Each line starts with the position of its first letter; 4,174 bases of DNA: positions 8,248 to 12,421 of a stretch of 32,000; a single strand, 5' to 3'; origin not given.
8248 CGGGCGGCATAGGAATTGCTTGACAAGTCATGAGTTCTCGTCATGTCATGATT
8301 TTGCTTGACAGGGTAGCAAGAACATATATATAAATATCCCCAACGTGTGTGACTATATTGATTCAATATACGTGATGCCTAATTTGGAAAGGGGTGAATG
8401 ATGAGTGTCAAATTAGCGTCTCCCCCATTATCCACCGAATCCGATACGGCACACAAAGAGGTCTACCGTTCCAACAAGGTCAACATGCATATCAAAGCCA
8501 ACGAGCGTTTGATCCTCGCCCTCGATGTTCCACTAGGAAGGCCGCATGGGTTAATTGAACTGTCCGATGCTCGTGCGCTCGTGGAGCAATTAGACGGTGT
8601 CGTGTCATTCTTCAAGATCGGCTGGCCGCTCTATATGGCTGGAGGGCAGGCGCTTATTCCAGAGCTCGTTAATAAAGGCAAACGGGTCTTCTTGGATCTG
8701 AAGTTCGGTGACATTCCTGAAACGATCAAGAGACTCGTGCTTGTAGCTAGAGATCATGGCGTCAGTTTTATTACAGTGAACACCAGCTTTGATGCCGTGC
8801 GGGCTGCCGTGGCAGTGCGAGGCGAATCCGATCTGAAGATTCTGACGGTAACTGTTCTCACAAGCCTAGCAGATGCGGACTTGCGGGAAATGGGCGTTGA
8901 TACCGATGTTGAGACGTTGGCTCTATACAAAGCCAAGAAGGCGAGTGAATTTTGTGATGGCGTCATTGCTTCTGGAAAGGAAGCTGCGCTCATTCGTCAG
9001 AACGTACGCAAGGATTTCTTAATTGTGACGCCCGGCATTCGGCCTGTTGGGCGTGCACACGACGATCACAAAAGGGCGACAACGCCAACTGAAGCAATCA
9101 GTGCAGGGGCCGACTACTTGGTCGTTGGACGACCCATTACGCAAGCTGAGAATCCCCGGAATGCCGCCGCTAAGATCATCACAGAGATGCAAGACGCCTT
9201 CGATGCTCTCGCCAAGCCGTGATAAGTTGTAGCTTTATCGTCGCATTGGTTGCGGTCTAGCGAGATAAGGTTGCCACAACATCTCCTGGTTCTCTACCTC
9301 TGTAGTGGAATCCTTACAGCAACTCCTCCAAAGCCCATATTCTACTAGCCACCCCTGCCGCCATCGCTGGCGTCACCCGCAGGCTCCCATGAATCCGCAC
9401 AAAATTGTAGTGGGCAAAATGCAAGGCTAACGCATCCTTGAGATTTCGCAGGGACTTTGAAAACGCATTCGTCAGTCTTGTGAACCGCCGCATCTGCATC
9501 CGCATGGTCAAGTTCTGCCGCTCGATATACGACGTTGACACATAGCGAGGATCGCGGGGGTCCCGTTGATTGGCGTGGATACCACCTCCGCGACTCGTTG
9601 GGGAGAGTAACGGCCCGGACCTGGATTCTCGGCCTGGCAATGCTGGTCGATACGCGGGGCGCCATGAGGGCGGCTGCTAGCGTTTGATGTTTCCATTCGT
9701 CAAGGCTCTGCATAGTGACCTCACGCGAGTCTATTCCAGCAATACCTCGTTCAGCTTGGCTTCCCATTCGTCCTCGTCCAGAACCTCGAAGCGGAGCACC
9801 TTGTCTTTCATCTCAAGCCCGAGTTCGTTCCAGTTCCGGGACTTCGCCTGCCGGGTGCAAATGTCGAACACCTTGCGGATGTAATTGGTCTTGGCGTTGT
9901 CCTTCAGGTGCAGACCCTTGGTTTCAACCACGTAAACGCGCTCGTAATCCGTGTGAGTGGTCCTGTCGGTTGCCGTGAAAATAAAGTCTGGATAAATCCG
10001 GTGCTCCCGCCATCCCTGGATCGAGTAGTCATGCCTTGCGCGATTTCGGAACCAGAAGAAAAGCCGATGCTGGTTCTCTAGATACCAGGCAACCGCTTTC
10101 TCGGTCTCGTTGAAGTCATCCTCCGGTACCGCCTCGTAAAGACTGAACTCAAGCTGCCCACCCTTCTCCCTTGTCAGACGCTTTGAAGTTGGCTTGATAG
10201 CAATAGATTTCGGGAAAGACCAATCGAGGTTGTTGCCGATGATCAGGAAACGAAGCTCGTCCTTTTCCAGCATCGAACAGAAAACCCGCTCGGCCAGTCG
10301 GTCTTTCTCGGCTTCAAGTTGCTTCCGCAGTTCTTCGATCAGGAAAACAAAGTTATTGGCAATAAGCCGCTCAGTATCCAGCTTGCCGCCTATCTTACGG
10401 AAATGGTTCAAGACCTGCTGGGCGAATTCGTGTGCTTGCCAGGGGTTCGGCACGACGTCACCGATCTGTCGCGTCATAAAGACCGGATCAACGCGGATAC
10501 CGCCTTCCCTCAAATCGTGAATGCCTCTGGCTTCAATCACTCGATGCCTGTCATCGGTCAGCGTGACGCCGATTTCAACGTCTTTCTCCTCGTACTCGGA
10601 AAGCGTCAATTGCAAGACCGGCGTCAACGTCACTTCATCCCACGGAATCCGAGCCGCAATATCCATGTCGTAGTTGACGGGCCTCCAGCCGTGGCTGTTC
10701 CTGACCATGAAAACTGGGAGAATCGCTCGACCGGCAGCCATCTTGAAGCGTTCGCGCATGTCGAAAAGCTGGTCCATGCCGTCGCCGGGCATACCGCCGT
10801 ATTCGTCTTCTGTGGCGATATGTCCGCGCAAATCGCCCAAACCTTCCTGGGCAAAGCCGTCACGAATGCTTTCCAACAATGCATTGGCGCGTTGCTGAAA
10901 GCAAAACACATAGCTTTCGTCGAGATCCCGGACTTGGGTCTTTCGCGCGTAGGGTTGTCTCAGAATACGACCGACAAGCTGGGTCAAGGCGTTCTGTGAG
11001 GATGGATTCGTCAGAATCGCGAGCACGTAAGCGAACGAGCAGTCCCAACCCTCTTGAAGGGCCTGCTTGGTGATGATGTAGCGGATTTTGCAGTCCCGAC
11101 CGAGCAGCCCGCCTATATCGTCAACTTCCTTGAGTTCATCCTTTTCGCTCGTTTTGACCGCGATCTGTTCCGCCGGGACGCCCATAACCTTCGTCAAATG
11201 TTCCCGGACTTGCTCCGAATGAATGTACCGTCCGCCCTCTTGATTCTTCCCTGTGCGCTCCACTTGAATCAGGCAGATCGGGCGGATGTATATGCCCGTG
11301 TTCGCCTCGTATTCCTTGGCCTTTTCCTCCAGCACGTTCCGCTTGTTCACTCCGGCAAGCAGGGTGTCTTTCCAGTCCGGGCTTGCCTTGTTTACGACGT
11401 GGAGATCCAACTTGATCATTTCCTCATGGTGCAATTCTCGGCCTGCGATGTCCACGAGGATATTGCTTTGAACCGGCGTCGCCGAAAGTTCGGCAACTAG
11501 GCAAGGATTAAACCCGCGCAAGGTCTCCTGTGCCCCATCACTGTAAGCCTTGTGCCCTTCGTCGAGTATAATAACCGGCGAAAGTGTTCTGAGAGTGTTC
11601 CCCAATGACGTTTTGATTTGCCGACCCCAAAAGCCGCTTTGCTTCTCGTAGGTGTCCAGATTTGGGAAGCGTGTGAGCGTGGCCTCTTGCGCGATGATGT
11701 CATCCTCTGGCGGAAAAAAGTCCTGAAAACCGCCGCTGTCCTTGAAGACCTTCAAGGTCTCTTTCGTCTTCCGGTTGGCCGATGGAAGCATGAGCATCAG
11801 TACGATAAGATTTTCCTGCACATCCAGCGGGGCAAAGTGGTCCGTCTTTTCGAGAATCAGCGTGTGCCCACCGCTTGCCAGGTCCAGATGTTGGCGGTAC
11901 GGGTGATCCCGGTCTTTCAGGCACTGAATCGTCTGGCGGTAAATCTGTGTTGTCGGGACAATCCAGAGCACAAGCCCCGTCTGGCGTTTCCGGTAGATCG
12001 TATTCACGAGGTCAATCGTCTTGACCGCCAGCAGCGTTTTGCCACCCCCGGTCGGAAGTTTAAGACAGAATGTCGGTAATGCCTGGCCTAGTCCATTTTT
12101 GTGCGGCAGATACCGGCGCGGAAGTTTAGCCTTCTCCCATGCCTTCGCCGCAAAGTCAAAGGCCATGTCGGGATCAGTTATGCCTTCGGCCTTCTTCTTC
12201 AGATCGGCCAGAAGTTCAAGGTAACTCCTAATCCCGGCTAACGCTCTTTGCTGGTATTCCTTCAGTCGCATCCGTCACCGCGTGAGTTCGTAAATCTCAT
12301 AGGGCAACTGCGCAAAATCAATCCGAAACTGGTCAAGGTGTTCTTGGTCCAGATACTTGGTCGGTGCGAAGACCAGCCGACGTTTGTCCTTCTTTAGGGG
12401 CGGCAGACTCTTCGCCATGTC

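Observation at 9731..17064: Three-gene operon coupling a PHP/ABC-ATPase to a type III-like Mod-Res pair: candidate composite defence system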

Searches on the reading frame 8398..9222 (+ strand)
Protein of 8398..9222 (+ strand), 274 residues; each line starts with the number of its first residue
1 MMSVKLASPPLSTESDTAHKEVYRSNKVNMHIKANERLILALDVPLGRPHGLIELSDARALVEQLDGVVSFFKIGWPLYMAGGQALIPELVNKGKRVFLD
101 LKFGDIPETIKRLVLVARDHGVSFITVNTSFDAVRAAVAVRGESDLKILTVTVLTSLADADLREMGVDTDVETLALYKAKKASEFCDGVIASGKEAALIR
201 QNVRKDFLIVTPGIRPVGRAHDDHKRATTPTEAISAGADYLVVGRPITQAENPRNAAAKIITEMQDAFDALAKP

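Call 50: search_protein_families(library=pfam, proteins=[window:8398-9222:+], max_evalue=0.001)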
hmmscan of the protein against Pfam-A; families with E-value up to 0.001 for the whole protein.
window:8398-9222:+ (274 aa): 1 family
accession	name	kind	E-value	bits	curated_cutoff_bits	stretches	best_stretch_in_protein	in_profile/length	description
PF00215.30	OMPdecase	-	8.7e-49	166.8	27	1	37-260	2-221/221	Orotidine 5'-phosphate decarboxylase / HUMPS family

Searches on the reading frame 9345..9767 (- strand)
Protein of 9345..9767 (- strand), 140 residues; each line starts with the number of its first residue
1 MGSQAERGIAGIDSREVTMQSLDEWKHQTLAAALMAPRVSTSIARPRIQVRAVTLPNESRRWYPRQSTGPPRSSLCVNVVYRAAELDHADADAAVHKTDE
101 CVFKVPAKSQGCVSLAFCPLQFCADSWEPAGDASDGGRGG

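Call 50: search_protein_families(library=pfam, proteins=[window:9345-9767:-], max_evalue=0.001)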
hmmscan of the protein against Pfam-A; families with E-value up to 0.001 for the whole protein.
window:9345-9767:- (140 aa): 0 families

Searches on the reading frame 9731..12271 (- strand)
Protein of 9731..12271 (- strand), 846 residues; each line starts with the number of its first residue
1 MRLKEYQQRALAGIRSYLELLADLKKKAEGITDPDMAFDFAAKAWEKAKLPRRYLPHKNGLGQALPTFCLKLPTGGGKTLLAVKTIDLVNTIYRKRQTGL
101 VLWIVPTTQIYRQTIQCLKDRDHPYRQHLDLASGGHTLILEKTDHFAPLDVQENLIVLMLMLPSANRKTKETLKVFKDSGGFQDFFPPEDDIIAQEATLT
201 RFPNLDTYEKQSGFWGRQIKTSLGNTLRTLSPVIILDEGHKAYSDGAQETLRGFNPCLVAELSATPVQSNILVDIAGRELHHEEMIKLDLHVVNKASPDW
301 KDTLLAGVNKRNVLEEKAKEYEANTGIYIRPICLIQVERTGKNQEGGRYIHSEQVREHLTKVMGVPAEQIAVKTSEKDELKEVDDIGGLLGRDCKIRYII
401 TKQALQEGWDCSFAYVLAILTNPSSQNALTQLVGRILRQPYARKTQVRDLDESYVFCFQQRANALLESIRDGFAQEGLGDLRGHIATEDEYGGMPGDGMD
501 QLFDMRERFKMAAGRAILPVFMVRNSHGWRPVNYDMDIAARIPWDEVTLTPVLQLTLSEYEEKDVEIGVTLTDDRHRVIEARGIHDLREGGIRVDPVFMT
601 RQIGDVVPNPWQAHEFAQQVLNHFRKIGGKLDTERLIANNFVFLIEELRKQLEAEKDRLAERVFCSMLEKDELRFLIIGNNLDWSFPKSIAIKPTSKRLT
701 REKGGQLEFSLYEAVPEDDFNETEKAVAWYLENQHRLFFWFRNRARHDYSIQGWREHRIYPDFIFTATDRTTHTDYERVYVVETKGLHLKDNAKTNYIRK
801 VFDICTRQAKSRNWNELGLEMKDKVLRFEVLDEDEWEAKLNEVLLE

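Call 3: search_protein_families(library=pfam, proteins=[window:9731-12271:-], max_evalue=0.01)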
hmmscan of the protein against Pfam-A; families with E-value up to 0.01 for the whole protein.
window:9731-12271:- (846 aa): 2 families
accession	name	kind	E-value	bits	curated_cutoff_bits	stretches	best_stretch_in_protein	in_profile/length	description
PF04851.21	ResIII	-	7.7e-13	49.1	22.5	1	2-267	3-163/164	Type III restriction enzyme, res subunit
PF00270.35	DEAD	-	1.8e-05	24.9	26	1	69-135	18-82/167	DEAD/DEAH box helicase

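Call 4: search_protein_families(library=padloc, proteins=[window:9731-12271:-], max_evalue=0.01)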
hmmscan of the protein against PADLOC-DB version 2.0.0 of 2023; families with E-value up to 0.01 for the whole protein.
window:9731-12271:- (846 aa): 9 families
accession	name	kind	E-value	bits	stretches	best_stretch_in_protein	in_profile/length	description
PDLC03653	REase_III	-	5.4e-174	578.6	1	50-839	72-877/883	Type III restriction enzyme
PDLC03650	REase_III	-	6.2e-55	185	1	2-461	3-443/898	Type III restriction enzyme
PDLC03648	REase_III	-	1.6e-07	27.9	1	392-456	307-371/871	Type III restriction enzyme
PDLC03649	REase_III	-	2.2e-06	23.8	1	381-451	476-551/973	Type III restriction enzyme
PDLC03647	REase_III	-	3.6e-05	20.1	1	389-444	500-555/989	Type III restriction enzyme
PDLC03652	REase_III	-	4.3e-05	19.7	0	71-130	29-84/809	Type III restriction enzyme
PDLC02707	PbeA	-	0.00029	17.5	0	70-120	273-320/672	PbeA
PDLC02704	PbeA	-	0.0012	15.4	0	70-118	275-324/682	PbeA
PDLC04531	PDC-M23B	-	0.0038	13.3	1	55-119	303-366/1060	-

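Call 6: search_protein_families(library=ncbifam, proteins=[window:9731-12271:-], max_evalue=0.01)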
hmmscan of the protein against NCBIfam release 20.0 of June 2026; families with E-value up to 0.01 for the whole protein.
window:9731-12271:- (846 aa): 2 families
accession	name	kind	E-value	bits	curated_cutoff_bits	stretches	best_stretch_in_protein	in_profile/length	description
NF012027.0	PRK15483.1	equivalog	2.4e-05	22.5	564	1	377-454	486-559/986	type III restriction-modification system endonuclease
NF041063.1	DpdF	equivalog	0.0022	16.7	550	1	67-109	160-197/813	protein DpdF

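Call 38: find_related_loci(query=window:9731-12271:-, collection=metagenome_contigs, flank=9000)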
Query window:9731-12271:- (846 aa) in metagenome_contigs; peptide patterns used: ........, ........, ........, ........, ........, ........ (x = any residue, [..] = any of these).
336 stretches matched a pattern; 38 encode a relative of the query (tblastn E <= 1e-3); 38 distinct loci.
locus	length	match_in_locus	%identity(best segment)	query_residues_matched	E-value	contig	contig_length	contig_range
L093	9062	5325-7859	86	1-846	0e+0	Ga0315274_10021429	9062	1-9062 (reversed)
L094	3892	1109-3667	83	1-846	0e+0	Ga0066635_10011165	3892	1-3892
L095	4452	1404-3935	83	1-846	0e+0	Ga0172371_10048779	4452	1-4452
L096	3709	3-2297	87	81-846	0e+0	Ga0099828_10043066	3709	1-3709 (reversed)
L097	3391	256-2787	78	1-845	0e+0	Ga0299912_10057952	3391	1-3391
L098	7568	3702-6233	78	1-846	0e+0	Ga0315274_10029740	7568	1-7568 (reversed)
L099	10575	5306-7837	77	1-846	0e+0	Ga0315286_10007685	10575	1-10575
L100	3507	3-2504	77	8-844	0e+0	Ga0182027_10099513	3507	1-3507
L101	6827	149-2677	74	1-846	0e+0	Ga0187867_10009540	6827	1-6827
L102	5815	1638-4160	74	1-845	0e+0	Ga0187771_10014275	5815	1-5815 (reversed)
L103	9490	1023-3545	74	1-845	0e+0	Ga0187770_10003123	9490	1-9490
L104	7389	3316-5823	70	1-844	0e+0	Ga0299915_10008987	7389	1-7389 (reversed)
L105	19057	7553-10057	67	1-844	0e+0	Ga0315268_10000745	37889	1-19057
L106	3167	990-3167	78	1-727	0e+0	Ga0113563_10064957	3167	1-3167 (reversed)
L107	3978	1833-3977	78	1-717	0e+0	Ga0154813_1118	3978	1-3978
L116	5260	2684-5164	56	1-844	0e+0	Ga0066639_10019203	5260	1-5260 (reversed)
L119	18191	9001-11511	72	1-844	0e+0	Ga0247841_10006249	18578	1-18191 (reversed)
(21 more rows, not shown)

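Call 41: search_protein_families(library=pfam, proteins=[L093:3602-4819:+, L093:4816-5286:+, L116:2049-2681:+, L119:8097-9011:+, L105:10221-13499:+], max_evalue=0.001)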
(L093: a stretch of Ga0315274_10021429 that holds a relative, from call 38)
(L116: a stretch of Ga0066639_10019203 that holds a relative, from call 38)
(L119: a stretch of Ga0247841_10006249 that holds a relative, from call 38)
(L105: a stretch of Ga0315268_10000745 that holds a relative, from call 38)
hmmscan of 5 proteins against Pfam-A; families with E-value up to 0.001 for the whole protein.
L093:3602-4819:+ (405 aa): 2 families
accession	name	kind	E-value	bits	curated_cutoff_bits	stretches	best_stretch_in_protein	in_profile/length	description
PF06114.19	Peptidase_M78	-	3.1e-13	50.1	22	1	194-315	11-122/123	IrrE N-terminal-like domain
PF13560.12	HTH_31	-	0.00091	19.9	27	0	25-76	5-57/64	Helix-turn-helix domain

L093:4816-5286:+ (156 aa): 1 family
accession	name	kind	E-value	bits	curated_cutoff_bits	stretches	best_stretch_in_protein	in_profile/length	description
PF14367.12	DUF4411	-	3.7e-33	115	23.5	1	8-155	1-158/159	Domain of unknown function (DUF4411)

L116:2049-2681:+ (210 aa): 1 family
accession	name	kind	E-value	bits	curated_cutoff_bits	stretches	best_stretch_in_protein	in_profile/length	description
PF01936.24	NYN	-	2.1e-08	35.2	24.2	1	34-188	20-143/145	NYN domain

L119:8097-9011:+ (304 aa): 0 families

L105:10221-13499:+ (1092 aa): 6 families
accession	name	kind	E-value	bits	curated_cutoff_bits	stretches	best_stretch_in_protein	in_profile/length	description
PF07676.18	PD40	-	6.8e-29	99.6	20.9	2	341-372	4-35/38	WD40-like Beta Propeller Repeat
PF14685.13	PDZ_Tricorn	-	9e-24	83.7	25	1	777-863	1-85/88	Tricorn protease PDZ domain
PF03572.23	Peptidase_S41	-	8.1e-21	74.7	24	1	895-1050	1-165/165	Peptidase family S41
PF14684.11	Tricorn_C1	-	9.1e-21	74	24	1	696-754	1-59/59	Tricorn protease C1 domain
PF00930.27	DPPIV_N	-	4.9e-12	45.7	22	0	38-108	18-83/354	Dipeptidyl peptidase IV (DPP IV) N-terminal region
PF25174.1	Beta-prop_THOC3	-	2.3e-05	24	305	0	385-499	81-186/272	THOC3 beta-propeller domain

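Call 69: search_protein_families(library=padloc, proteins=[L093:3602-4819:+, L093:4816-5286:+], max_evalue=0.00001)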
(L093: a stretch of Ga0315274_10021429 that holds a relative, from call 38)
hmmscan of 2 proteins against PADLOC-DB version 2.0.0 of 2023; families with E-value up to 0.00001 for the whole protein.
L093:3602-4819:+ (405 aa): 14 families
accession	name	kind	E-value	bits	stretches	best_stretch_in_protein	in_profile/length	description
PDLC03949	RmrA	-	5.2e-24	82.8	1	22-396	3-333/363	-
PDLC03952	RmrA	-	2.5e-13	47.6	1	21-279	22-271/395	-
PDLC03947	RmrA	-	9.8e-12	42.4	1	21-283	11-262/383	-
PDLC03954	RmrA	-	1.4e-11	41.9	1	21-282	10-261/380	-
PDLC03948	RmrA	-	1.6e-11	41.8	1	22-328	9-299/397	-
PDLC03943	RmrA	-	1.9e-11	41.6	1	185-329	152-283/370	-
PDLC04776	PDC-M69B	-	2.1e-11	42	1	191-329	47-185/272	-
PDLC04141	capP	-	4.9e-11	40.6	1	213-318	55-153/242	capP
PDLC03944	RmrA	-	8.9e-11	39.5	1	26-328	11-293/384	-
PDLC03946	RmrA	-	6.9e-10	36.2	1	183-327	148-276/357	-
PDLC03945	RmrA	-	2e-09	35.1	1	182-280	164-259/394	-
PDLC03955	RmrA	-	7.1e-09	33.4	1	19-280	18-259/371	-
PDLC03950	RmrA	-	3.9e-07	27.4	1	184-280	155-247/369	-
PDLC03951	RmrA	-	7.8e-06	23.1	0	25-324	12-291/400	-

L093:4816-5286:+ (156 aa): 0 families
